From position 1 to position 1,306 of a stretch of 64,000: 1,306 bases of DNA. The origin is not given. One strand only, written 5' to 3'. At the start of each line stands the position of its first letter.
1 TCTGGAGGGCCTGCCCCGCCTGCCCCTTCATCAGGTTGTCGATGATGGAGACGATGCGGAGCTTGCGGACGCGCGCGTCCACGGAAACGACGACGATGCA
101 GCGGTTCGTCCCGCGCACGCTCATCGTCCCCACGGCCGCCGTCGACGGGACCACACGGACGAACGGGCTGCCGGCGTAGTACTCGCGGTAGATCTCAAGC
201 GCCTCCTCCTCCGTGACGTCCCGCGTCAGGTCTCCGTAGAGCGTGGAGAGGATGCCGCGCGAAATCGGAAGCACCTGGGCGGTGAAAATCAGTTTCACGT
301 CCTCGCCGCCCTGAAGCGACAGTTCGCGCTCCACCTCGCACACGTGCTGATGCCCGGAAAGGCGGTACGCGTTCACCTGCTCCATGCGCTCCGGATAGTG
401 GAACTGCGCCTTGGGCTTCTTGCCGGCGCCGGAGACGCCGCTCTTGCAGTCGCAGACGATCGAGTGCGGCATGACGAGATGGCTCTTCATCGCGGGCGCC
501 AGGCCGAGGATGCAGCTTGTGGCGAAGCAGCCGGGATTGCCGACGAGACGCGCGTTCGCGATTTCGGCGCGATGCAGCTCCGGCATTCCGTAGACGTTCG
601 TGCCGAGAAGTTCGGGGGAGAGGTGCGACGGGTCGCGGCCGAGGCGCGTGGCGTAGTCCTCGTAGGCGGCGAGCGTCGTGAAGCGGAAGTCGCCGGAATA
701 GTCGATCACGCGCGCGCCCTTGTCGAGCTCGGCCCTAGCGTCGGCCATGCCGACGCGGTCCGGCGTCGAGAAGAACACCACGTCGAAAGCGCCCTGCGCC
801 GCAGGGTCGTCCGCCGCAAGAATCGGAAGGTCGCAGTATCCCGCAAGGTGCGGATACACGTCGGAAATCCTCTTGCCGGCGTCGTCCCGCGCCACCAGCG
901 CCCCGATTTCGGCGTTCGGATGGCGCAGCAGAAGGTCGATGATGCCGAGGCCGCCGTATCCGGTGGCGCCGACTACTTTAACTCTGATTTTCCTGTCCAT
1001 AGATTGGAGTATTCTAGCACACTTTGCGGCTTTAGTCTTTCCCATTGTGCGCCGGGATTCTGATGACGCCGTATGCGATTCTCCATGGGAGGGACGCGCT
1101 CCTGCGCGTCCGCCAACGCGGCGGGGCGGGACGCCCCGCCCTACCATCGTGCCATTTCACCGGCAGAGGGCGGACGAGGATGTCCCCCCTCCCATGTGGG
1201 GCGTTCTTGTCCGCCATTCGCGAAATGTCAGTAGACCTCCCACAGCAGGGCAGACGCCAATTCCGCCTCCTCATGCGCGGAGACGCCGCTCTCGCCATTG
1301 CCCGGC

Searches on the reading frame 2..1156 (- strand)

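Call 13: search_protein_families(library=pfam, proteins=[window:2-1156:-], max_evalue=0.001)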
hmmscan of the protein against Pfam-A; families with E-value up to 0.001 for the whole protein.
window:2-1156:- (385 aa): 3 families
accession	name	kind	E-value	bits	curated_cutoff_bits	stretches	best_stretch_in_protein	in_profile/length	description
PF22698.1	Semialdhyde_dhC_1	-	2.4e-52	177.5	27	1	210-374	1-165/165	Semialdehyde dehydrogenase, dimerisation domain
PF01118.30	Semialdhyde_dh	-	9.6e-26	91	26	1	58-202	1-121/121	Semialdehyde dehydrogenase, NAD binding domain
PF02774.23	Semialdhyde_dhC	-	1.6e-16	61.4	26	1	219-377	1-184/184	Semialdehyde dehydrogenase, dimerisation domain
